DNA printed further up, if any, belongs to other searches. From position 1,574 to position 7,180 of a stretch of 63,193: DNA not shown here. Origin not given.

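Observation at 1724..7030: Stand-alone 1,768-aa fusion of SNF2-like lobe, DEAH C-lobe, DUF1998/MrfA Zn module and Vsr-like endonuclease: candidate single-gene defence (or repair) helicase-nuclease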

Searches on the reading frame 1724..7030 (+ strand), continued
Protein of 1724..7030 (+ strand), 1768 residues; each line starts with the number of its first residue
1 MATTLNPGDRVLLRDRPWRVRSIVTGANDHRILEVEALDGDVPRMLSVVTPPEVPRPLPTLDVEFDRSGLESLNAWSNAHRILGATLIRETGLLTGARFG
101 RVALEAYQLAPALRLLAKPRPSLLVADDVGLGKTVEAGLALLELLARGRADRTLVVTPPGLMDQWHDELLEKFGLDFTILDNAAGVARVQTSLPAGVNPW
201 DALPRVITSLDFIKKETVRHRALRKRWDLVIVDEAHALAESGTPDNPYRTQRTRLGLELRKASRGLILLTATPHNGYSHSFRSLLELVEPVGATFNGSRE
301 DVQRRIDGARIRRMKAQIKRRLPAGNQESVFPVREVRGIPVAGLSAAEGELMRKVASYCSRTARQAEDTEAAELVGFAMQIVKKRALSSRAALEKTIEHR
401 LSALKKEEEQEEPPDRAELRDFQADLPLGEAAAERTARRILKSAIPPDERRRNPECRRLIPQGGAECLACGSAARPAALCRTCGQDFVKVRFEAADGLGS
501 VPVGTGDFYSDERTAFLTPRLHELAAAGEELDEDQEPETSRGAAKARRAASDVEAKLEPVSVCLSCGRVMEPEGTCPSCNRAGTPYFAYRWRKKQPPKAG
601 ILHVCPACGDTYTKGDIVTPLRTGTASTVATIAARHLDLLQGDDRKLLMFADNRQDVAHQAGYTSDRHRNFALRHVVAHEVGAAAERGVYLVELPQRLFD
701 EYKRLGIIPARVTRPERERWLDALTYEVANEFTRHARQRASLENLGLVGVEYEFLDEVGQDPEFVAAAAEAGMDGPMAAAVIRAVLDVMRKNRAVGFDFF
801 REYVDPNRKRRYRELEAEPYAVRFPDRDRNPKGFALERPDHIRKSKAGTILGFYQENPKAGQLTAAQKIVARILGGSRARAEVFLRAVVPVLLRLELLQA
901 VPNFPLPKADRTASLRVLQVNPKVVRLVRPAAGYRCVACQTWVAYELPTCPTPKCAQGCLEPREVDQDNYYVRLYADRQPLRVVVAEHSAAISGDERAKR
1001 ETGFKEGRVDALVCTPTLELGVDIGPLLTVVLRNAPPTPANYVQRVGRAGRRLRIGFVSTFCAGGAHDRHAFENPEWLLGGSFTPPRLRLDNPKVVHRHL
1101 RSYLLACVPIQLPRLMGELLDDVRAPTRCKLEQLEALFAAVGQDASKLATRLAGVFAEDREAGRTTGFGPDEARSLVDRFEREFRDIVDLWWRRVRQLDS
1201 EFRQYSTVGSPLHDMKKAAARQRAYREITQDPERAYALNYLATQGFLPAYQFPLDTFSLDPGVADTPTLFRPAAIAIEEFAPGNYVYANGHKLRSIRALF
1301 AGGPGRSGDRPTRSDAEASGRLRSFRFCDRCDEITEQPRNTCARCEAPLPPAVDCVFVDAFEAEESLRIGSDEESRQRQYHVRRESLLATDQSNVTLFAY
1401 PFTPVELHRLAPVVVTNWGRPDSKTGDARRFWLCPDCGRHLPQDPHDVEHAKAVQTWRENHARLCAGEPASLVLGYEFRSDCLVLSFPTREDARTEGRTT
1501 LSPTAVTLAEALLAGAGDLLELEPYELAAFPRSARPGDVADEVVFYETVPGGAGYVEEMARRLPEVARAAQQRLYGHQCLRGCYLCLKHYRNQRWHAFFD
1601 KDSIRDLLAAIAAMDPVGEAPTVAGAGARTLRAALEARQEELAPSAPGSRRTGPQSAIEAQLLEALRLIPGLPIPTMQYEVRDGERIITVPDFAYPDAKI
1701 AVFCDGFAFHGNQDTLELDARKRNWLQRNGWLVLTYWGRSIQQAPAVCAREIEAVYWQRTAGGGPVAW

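Call 18: find_encoding_contigs(protein=P0004, flank=10000, max_places=3)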
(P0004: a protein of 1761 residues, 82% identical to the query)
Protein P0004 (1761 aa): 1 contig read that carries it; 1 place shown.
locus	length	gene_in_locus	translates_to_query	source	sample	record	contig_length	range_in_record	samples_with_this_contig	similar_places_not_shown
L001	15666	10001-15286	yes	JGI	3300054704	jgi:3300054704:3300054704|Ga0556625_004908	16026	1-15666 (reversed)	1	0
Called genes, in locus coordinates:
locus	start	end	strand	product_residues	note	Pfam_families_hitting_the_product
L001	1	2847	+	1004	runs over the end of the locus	PF00176:SNF2-rel_dom, PF00270:DEAD, PF04851:ResIII (weak), PF00271:Helicase_C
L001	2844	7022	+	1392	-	PF02384:N6_Mtase (weak), PF20473:MmeI_Mtase (weak), PF07669:Eco57I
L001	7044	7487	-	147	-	-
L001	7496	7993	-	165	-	PF08937:ThsB_TIR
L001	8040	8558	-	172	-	PF11848:DUF3368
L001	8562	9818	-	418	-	PF01381:HTH_3, PF12844:HTH_19, PF13560:HTH_31, PF06114:Peptidase_M78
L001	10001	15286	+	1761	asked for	PF18741:MTES_1575 (faint), PF00270:DEAD, PF00271:Helicase_C, PF09369:MZB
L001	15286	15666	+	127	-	?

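Call 19: find_encoding_contigs(protein=P0002, flank=10000, max_places=3)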
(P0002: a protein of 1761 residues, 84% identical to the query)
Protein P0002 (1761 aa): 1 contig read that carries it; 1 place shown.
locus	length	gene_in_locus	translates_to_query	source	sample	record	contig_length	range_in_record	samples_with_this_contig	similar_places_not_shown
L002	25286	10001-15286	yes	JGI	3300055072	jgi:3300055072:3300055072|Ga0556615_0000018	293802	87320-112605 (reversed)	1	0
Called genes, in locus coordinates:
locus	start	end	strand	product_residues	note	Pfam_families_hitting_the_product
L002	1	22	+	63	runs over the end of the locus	-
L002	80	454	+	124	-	PF19581:Glyoxalase_7, PF00903:Glyoxalase, PF18029:Glyoxalase_6 (weak)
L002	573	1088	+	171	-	-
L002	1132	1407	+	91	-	-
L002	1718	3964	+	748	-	PF00176:SNF2-rel_dom, PF00270:DEAD, PF04851:ResIII (weak), PF00271:Helicase_C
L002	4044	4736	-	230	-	-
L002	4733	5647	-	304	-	-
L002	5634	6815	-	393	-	PF13391:HNH_2 (faint), PF18145:SAVED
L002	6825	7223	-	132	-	-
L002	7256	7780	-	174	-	PF11848:DUF3368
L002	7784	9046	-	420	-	PF01381:HTH_3, PF12844:HTH_19, PF13560:HTH_31, PF06114:Peptidase_M78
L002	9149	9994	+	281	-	-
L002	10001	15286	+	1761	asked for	PF00270:DEAD, PF00271:Helicase_C, PF18741:MTES_1575 (faint), PF09369:MZB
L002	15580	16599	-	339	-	PF01548:DEDD_Tnp_IS110, PF02371:Transposase_20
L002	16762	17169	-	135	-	PF14329:DUF4386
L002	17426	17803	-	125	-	PF00903:Glyoxalase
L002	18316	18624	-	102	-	PF02604:PhdYeFM_antitox (weak)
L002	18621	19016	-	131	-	PF01850:PIN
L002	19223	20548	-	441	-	PF00665:rve (weak), PF13683:rve_3 (faint)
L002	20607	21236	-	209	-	PF13289:SIR2_2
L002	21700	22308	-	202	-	PF03167:UDG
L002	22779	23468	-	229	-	-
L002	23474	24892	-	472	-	PF05694:SBP56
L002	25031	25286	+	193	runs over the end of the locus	PF07638:Sigma70_ECF, PF08281:Sigma70_r4_2 (weak), PF04545:Sigma70_r4 (weak)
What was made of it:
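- Relatives show parallel erosion: L002 has a truncated armA (748 aa) and no armB (call 19). Similar erosion of ARMADA loci is seen in independent assemblies of relatives (call 19).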

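Call 20: search_protein_families(library=padloc, proteins=[P0002, P0055, L001:2844-7019:+, L001:15286-15666:+], max_evalue=0.00001)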
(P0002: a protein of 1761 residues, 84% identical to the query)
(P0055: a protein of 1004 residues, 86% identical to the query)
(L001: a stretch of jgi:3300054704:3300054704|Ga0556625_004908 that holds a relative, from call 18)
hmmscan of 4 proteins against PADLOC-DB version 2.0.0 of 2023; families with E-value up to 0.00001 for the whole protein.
P0002 (1761 aa): 22 families
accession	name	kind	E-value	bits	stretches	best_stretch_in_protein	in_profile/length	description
PDLC00013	DruE1|DruE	-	5.2e-139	463.5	3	1001-1598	1079-1667/1776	SNF2 family N-terminal domain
PDLC00037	DruE3|DruE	-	7.2e-137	456.4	2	23-683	28-678/2055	SNF2 family N-terminal domain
PDLC00035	DruE3|DruE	-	5.6e-100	333.8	2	80-682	94-677/1460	SNF2 family N-terminal domain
PDLC00015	DruE2|DruE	-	2.7e-98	328.4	6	914-1103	1062-1270/1887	SNF2 family N-terminal domain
PDLC00014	DruE2|DruE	-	7.7e-98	326.7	6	905-1102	1083-1298/1928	SNF2 family N-terminal domain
PDLC00036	DruE3|DruE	-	2.1e-92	308.3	3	81-305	87-313/2023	SNF2 family N-terminal domain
PDLC00051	DruE4|DruE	-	5e-89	297.5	4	915-1102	1020-1223/1829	SNF2 family N-terminal domain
PDLC02503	BrxHI|BrxHII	-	3e-34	116.4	2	91-279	28-196/698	BrxHI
PDLC03960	SngC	-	1.1e-28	98.4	2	100-287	38-198/720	-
PDLC02501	BrxHI|BrxHII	-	3.4e-25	86.3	2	87-279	23-197/925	BrxHI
PDLC02896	DpdJ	-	4.7e-24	82.2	2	103-155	181-234/1487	DpdJ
PDLC02569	DrmA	-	4.4e-18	62.5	2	991-1055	815-879/1095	DrmA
PDLC02570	DrmA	-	2.5e-16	57.2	1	102-161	190-249/851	DrmA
PDLC02897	DpdJ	-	4.6e-16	55.8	2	79-279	90-288/1570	DpdJ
PDLC03928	PsyrT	-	1.5e-09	34.7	1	980-1049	267-336/689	-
PDLC02893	DpdJ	-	2.3e-08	30.4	0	1004-1091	591-679/876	DpdJ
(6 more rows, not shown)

P0055 (1004 aa): 40 families (the best 25 are shown)
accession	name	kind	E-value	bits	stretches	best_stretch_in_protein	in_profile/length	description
PDLC02621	DrmD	-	1.6e-136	455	1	6-980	14-1016/1040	DrmD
PDLC02572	DrmA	-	1.1e-98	329.5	1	71-629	87-667/1043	DrmA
PDLC02504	BrxHI|BrxHII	-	1.1e-97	326.1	1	74-937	79-918/971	BrxHII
PDLC02632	DrmD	-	9.6e-88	293.3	1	75-598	96-632/662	DrmD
PDLC00659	HmaA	-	1.1e-79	266.6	2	123-409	125-403/1176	SNF2 helicase / DEAD-box helicase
PDLC02633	DrmD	-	1.8e-79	265.8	1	57-608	82-650/839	DrmD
PDLC02500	BrxHI|BrxHII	-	3.7e-79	265.4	1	108-660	95-645/933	BrxHI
PDLC02624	DrmD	-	3.1e-64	215.6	1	143-597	4-472/652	DrmD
PDLC02853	DpdE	-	7.9e-61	204.1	1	104-631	98-644/985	DpdE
PDLC02620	DrmD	-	8e-59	197.5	2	114-401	111-389/1060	DrmD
PDLC02623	DrmD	-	1.2e-52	176.9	2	464-659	501-690/1040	DrmD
PDLC02622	DrmD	-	8.5e-50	167.8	1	74-393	94-413/422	DrmD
PDLC02634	DrmD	-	1.4e-46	156.8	1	100-675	88-668/900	DrmD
PDLC02840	DpdE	-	6.4e-42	141.9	3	454-602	522-665/1091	DpdE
PDLC02619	DrmD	-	1.5e-41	140.4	2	123-516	53-437/872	DrmD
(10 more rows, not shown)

L001:2844-7019:+ (1392 aa): 36 families (the best 25 are shown)
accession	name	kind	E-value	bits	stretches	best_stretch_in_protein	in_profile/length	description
PDLC02643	DrmMI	-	2.9e-107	358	1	100-851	121-879/1347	DrmMI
PDLC02638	DrmMI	-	2.6e-73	245.6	1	123-852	152-883/935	DrmMI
PDLC03622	REase_MTase_IIG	-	1.1e-67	226.4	3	505-692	435-649/1524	Type IIG restriction enzyme-methyltransferase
PDLC03613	REase_MTase_IIG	-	7.1e-58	194.2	3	817-1027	725-927/1250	Type IIG restriction enzyme-methyltransferase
PDLC03618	REase_MTase_IIG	-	7.5e-49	164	1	97-737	120-761/1429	Type IIG restriction enzyme-methyltransferase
PDLC02645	DrmMI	-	2.2e-45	153.2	1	96-735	119-747/772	DrmMI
PDLC02644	DrmMI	-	5.8e-39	131.7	2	518-739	52-279/988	DrmMI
PDLC03611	REase_MTase_IIG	-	1.2e-33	113.8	3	500-742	485-699/1532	Type IIG restriction enzyme-methyltransferase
PDLC03620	REase_MTase_IIG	-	2.3e-33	113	2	561-686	602-725/1378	Type IIG restriction enzyme-methyltransferase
PDLC02639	DrmMI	-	7.6e-31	105.1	2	531-780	250-472/803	DrmMI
PDLC03614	REase_MTase_IIG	-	9.7e-23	77.7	1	550-690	547-684/1584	Type IIG restriction enzyme-methyltransferase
PDLC02646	DrmMI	-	3e-21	73.3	1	587-772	5-183/792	DrmMI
PDLC03604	REase_MTase_IIG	-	9.6e-21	71.5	1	531-669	357-477/1011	Type IIG restriction enzyme-methyltransferase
PDLC03629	REase_MTase_IIG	-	2.2e-18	63.5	1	558-687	430-536/1182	Type IIG restriction enzyme-methyltransferase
PDLC03612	REase_MTase_IIG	-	2.8e-16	56.9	0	635-663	588-616/1247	Type IIG restriction enzyme-methyltransferase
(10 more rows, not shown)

L001:15286-15666:+ (127 aa): 2 families
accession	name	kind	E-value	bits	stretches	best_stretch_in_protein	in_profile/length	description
PDLC00662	HmaC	-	6e-21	72.4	1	17-126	128-237/941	AAA+ ATPase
PDLC02192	DUF499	-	1.1e-07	28.1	1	41-123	125-206/1022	-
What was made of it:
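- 1724..3079 (+): armA-derived part (aa 1-452): N-terminal domain, SNF2 RecA lobe 1 and the helical region before lobe 2. Lobe 1 carries Walker A GLGKT (2102-2125), DEAH (2411-2431) and TATP (2528-2542). SNF2 lobe 2 and the C-terminal domain are missing. In full-length P0055 the lobe-2 matches begin at aa 453-465 (call 20).
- L001 has SNF2 (1004 aa), then a DrmMI-like methyltransferase (PADLOC 2.9e-107), then a cassette, then the YprA helicase of 1761 aa (calls 18, 20).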
